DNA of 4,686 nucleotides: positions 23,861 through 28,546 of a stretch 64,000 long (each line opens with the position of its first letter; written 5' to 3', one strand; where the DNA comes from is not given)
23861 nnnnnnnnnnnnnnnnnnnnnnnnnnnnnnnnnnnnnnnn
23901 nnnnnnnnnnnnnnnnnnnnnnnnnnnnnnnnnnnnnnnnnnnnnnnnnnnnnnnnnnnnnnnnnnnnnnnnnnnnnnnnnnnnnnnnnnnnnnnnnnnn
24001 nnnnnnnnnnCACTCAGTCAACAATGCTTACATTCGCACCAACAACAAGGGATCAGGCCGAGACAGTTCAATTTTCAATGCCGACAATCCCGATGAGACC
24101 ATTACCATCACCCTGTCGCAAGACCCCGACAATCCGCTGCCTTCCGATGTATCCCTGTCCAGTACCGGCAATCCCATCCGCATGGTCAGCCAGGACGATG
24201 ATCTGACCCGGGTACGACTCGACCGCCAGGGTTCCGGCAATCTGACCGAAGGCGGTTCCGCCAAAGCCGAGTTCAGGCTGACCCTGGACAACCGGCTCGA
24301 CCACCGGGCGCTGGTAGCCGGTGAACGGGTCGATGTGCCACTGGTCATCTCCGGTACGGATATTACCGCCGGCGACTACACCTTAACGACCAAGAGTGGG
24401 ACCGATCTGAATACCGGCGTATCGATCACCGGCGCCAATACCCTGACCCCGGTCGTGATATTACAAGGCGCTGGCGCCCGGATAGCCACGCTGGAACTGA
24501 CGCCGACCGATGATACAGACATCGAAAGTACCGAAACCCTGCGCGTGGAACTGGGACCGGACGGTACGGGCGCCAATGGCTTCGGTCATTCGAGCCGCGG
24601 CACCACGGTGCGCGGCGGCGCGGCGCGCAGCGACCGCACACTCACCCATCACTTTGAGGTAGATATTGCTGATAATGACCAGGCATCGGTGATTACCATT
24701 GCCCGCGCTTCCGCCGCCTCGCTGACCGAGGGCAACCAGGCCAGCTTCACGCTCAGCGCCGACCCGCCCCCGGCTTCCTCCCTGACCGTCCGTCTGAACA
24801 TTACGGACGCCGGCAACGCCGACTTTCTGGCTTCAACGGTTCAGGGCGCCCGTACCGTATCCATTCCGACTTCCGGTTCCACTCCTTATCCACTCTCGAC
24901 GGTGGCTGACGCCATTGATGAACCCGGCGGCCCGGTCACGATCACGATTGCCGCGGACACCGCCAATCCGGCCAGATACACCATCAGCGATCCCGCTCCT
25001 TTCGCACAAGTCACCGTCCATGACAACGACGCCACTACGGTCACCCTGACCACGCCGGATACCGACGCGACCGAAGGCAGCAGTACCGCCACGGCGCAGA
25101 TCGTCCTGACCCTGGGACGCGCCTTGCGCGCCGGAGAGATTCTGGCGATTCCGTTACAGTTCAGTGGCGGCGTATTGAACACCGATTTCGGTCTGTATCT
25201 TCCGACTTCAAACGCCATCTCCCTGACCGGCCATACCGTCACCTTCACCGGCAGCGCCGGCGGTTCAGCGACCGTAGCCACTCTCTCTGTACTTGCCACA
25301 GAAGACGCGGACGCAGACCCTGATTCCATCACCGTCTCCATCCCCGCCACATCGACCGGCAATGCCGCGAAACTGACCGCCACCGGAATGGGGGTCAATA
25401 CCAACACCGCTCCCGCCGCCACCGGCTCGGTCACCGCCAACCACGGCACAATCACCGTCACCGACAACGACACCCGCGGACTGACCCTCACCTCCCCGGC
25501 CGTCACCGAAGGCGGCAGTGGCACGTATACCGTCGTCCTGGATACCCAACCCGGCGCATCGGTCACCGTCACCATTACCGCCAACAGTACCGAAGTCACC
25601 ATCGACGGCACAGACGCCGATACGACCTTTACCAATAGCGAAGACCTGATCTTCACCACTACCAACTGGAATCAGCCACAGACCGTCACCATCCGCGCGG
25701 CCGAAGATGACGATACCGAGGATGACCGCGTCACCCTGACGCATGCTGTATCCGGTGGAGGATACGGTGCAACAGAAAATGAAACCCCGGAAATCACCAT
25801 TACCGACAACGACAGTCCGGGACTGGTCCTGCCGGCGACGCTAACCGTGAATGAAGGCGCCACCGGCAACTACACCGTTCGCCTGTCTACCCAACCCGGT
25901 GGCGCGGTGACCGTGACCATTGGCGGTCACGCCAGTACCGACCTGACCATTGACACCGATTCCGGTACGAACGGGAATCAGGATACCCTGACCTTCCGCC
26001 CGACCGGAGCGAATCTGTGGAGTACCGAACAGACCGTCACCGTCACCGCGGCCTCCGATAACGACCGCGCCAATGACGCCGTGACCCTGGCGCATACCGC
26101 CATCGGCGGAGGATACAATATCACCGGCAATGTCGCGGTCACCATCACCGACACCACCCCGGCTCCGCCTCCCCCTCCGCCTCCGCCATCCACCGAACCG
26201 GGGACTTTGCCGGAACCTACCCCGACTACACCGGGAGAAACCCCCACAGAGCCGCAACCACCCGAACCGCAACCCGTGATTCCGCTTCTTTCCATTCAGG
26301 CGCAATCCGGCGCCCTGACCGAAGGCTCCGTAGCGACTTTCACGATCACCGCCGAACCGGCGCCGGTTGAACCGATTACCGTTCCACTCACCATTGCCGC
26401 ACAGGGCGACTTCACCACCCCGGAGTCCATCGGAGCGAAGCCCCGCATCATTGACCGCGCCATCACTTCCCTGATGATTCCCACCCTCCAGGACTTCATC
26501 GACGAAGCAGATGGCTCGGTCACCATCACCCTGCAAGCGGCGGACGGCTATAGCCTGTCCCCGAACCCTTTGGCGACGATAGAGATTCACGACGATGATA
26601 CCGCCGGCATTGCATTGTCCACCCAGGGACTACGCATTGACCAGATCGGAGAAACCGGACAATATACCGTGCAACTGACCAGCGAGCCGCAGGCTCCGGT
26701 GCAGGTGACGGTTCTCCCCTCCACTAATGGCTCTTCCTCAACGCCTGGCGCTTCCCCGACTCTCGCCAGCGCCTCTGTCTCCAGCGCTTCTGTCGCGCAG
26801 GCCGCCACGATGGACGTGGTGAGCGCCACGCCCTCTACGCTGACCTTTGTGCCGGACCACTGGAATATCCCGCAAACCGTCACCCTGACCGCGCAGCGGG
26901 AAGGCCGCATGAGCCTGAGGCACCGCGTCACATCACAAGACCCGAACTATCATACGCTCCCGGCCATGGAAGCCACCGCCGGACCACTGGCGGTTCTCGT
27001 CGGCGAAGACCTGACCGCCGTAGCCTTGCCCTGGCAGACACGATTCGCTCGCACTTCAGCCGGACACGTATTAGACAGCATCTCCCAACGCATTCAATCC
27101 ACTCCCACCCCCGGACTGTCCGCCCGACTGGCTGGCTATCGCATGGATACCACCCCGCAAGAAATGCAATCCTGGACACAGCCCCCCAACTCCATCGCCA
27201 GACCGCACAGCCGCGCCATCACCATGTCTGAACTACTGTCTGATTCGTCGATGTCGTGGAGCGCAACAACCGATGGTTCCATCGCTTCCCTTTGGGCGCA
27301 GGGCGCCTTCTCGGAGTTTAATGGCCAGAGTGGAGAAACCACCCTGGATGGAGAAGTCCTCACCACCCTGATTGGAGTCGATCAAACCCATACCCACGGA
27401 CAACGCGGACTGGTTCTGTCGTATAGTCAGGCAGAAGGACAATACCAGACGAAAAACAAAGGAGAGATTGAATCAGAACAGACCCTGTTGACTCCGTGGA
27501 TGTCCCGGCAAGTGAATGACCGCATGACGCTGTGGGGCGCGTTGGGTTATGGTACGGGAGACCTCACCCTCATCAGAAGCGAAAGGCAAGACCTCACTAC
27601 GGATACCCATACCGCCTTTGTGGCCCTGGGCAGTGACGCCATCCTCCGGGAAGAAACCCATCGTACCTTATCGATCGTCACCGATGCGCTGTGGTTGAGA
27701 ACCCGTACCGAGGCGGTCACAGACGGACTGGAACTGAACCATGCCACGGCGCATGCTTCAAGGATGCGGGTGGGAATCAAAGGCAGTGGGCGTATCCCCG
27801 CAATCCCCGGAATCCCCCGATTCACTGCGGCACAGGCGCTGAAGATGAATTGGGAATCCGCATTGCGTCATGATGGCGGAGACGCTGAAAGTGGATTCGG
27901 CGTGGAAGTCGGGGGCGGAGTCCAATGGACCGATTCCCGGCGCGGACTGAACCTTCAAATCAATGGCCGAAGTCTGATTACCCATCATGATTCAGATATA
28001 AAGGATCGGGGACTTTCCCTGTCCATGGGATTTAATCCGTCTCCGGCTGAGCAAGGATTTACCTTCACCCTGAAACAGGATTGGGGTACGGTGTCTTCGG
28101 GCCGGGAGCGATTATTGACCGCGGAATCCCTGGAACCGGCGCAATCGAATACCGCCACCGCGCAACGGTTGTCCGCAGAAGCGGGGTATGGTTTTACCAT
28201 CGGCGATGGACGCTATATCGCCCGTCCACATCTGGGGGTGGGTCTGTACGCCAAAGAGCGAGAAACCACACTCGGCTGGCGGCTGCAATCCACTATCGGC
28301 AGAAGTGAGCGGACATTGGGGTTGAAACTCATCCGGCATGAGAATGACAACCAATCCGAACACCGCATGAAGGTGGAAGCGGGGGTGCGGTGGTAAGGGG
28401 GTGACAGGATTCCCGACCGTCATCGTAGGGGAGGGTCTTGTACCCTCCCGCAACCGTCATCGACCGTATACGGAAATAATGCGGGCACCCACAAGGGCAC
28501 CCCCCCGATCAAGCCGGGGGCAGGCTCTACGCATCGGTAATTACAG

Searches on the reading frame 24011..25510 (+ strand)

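Call 52: search_protein_families(library=pfam, proteins=[window:24011-25510:+], max_evalue=1)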
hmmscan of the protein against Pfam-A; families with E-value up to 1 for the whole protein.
window:24011-25510:+ (500 aa): 1 family
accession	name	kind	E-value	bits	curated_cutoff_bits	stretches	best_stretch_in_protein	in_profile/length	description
PF23157.1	DUF7055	-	0.16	12.2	27.6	0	120-154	16-50/66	Domain of unknown function (DUF7055)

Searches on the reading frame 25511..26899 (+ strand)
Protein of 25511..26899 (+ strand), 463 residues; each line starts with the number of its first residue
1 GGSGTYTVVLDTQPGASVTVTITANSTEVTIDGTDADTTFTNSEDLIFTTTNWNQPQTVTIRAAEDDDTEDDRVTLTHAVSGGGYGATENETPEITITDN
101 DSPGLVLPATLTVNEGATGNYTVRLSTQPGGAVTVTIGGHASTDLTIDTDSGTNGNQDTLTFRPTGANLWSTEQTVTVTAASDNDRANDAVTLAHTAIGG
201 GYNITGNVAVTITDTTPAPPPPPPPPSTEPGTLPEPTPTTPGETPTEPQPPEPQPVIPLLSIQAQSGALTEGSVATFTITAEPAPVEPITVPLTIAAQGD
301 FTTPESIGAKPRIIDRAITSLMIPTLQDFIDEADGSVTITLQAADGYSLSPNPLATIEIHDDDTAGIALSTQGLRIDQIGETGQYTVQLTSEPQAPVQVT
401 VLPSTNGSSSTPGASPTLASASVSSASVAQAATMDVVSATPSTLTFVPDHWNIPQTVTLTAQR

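Call 52: search_protein_families(library=pfam, proteins=[window:25511-26899:+], max_evalue=1)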
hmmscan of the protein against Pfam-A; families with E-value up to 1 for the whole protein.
window:25511-26899:+ (463 aa): 3 families
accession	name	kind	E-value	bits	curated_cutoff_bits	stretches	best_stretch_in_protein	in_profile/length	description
PF04027.18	DUF371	-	0.0065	16.9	25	1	14-65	55-107/133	Domain of unknown function (DUF371)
PF03459.23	TOBE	-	0.069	13.8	22.3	0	106-147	6-47/64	TOBE domain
PF20579.4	LapA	-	0.28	12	27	1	104-158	4-55/99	LapA domain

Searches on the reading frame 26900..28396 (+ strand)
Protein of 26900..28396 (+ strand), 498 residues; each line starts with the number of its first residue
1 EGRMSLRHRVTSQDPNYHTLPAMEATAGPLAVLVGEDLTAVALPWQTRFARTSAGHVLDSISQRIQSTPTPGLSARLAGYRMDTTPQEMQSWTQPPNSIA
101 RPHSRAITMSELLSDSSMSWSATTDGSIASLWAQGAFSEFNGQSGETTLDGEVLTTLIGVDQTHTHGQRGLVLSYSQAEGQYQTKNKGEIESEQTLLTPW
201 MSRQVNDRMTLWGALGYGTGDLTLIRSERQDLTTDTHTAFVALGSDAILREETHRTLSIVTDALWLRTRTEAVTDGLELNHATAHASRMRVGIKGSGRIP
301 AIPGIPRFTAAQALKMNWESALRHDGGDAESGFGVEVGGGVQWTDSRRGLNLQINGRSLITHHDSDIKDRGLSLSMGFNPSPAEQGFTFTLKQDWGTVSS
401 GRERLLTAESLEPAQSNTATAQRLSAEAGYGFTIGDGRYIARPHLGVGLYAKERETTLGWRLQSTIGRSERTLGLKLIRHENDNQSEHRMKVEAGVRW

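Call 52: search_protein_families(library=pfam, proteins=[window:26900-28396:+], max_evalue=1)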
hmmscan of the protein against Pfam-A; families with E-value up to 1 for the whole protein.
window:26900-28396:+ (498 aa): 3 families
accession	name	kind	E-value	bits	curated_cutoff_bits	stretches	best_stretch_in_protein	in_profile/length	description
PF03797.25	Autotransporter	-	3.7e-07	30.6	26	1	132-336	2-216/255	Autotransporter beta-domain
PF13505.12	OMP_b-brl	-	0.00099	19.8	28.7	1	325-471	36-122/175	Outer membrane protein beta-barrel domain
PF10677.15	DUF2490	-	0.005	17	29.8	1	177-225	20-60/186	Protein of unknown function (DUF2490)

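Call 53: search_solved_structures(query=window:26900-28396:+, max_evalue=1)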
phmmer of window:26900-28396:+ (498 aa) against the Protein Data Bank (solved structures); distinct sequences matched with E-value up to 1: 0.
